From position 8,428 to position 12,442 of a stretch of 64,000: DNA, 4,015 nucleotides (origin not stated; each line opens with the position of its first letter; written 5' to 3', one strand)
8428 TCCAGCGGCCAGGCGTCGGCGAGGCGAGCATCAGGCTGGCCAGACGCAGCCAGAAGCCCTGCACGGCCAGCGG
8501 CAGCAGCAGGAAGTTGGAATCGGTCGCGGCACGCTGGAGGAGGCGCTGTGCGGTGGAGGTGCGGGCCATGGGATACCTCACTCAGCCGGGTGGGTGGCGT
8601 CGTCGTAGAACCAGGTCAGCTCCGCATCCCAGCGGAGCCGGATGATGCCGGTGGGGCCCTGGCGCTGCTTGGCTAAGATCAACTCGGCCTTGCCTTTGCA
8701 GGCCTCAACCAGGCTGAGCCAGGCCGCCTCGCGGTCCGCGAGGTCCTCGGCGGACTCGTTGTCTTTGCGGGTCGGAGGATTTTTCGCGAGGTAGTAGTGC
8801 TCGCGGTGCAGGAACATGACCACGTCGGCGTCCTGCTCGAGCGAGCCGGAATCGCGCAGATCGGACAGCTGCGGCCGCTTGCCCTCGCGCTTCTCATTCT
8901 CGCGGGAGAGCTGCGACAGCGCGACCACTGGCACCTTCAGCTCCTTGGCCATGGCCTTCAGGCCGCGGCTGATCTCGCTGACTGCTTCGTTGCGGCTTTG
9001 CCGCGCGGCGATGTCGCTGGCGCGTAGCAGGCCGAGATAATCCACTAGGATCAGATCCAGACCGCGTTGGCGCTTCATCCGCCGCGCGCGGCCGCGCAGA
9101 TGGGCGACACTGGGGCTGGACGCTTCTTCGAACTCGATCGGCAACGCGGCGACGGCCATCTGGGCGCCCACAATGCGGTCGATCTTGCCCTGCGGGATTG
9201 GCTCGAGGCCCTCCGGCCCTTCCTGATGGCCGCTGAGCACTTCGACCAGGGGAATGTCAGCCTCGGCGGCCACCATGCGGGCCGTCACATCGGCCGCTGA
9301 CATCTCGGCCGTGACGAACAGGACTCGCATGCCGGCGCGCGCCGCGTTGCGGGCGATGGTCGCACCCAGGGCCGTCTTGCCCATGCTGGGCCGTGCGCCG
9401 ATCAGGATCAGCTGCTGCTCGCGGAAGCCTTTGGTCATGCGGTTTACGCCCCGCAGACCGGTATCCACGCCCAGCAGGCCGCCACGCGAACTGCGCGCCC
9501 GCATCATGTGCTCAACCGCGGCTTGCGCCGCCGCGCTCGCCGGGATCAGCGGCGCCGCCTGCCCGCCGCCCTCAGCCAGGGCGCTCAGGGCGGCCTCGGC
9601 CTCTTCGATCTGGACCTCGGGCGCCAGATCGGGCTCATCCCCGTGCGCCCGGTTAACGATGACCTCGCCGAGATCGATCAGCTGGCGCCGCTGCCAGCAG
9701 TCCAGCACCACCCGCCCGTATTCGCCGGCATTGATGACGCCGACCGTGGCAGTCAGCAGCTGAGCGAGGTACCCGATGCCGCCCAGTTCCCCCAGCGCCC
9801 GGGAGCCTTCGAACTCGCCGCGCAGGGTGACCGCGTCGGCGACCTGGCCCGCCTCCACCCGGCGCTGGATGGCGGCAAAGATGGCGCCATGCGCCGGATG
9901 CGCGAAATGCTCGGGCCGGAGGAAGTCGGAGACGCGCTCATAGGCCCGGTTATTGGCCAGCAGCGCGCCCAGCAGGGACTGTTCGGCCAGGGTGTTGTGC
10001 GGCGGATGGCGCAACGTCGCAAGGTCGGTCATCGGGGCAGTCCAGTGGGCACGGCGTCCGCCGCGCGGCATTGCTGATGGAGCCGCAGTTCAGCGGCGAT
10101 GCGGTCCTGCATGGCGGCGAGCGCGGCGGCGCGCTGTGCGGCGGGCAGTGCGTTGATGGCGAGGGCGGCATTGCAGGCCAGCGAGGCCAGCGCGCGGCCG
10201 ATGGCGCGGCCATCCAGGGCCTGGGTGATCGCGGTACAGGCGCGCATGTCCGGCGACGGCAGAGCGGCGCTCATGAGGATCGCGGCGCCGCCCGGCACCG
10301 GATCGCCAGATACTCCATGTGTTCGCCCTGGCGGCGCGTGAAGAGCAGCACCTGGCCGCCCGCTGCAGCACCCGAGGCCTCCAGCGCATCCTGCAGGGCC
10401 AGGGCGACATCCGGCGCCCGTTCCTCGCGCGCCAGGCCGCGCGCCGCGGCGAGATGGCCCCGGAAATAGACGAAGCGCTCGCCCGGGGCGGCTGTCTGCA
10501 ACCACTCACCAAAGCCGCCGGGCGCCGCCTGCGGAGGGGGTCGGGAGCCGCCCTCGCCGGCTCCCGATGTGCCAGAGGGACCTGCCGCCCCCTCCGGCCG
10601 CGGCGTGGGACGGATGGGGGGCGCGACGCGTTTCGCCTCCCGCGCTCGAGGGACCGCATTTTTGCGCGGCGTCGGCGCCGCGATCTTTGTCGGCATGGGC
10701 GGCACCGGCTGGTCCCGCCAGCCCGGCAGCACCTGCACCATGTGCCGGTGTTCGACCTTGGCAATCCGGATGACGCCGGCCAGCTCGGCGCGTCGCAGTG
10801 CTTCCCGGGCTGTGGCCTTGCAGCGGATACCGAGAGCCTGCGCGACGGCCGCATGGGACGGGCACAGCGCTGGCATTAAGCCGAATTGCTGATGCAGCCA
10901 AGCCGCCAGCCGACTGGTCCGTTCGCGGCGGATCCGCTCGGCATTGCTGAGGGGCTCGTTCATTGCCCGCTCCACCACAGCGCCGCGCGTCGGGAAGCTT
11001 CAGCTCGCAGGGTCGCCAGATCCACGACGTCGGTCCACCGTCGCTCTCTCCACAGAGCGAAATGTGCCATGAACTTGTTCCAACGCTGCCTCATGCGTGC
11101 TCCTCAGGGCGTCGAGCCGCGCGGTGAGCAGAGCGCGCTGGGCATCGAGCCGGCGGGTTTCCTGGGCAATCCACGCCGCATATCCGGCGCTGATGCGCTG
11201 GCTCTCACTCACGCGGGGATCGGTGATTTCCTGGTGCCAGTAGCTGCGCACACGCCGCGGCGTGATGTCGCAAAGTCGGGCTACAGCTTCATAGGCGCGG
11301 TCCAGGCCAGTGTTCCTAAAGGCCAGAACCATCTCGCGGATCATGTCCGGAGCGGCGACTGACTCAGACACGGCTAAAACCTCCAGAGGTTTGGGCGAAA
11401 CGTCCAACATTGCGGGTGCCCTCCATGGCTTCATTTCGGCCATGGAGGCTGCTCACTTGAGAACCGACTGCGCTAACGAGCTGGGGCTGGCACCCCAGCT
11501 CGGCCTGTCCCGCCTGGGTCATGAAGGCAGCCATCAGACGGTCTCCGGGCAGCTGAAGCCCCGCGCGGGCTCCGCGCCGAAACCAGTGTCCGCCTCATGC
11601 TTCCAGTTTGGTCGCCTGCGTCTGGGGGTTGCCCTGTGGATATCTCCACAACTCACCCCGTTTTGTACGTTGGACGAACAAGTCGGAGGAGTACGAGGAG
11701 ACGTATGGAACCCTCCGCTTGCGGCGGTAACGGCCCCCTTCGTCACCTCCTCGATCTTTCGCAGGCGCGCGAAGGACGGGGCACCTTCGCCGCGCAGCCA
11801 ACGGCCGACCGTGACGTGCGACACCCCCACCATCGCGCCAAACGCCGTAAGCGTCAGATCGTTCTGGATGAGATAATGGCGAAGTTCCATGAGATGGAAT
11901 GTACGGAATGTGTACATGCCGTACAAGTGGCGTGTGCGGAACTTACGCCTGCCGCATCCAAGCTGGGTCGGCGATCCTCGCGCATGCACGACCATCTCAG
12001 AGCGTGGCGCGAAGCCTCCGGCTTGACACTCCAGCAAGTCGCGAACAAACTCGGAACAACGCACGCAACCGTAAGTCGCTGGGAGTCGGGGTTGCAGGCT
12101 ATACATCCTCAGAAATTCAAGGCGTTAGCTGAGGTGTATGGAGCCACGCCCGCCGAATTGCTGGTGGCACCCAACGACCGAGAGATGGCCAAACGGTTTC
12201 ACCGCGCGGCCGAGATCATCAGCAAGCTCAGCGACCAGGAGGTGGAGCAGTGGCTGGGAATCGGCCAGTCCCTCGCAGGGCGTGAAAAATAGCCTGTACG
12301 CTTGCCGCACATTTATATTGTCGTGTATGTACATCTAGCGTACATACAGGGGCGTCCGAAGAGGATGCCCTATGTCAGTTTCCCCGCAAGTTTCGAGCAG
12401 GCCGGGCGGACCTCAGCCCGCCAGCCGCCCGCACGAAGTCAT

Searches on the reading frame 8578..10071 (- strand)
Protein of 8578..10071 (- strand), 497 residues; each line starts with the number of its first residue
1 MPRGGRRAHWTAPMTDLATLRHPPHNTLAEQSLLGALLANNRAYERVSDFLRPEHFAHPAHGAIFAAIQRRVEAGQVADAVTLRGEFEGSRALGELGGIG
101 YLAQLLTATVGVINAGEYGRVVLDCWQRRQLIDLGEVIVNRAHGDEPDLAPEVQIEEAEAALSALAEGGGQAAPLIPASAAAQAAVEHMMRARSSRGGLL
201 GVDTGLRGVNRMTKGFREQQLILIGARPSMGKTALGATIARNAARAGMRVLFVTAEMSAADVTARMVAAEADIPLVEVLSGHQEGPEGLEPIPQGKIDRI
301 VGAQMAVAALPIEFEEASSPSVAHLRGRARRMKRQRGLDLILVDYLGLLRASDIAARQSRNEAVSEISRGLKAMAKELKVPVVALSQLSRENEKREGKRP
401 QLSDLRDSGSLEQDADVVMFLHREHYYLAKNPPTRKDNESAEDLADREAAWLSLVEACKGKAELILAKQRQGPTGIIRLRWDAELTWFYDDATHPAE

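Call 11: search_protein_families(library=pfam, max_evalue=0.001, proteins=[window:8578-10071:-])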
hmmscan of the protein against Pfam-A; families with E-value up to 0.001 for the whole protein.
window:8578-10071:- (497 aa): 4 families
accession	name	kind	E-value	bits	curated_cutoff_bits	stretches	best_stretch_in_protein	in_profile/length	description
PF03796.21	DnaB_C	-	2e-80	270.3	27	1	201-489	1-254/255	DnaB-like helicase C terminal domain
PF00772.26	DnaB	-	9.6e-26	90.3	23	1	23-123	2-102/103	DnaB-like helicase N terminal domain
PF06745.19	ATPase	-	1.1e-06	28.6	26.6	1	202-273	1-74/231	KaiC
PF13481.12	AAA_25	-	2e-06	28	27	1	209-392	22-194/195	AAA domain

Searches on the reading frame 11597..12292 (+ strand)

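Call 12: search_protein_families(library=pfam, max_evalue=0.001, proteins=[window:11597-12292:+])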
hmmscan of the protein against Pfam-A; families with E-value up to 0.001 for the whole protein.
window:11597-12292:+ (231 aa): 3 families
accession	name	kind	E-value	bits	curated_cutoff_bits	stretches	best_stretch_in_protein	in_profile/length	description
PF13560.12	HTH_31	-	2.2e-15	57.1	27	1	133-188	5-61/64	Helix-turn-helix domain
PF01381.28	HTH_3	-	2e-13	50.6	23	1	134-188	1-55/55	Helix-turn-helix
PF12844.13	HTH_19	-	0.00044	20.5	30.2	1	134-189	4-59/64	Helix-turn-helix domain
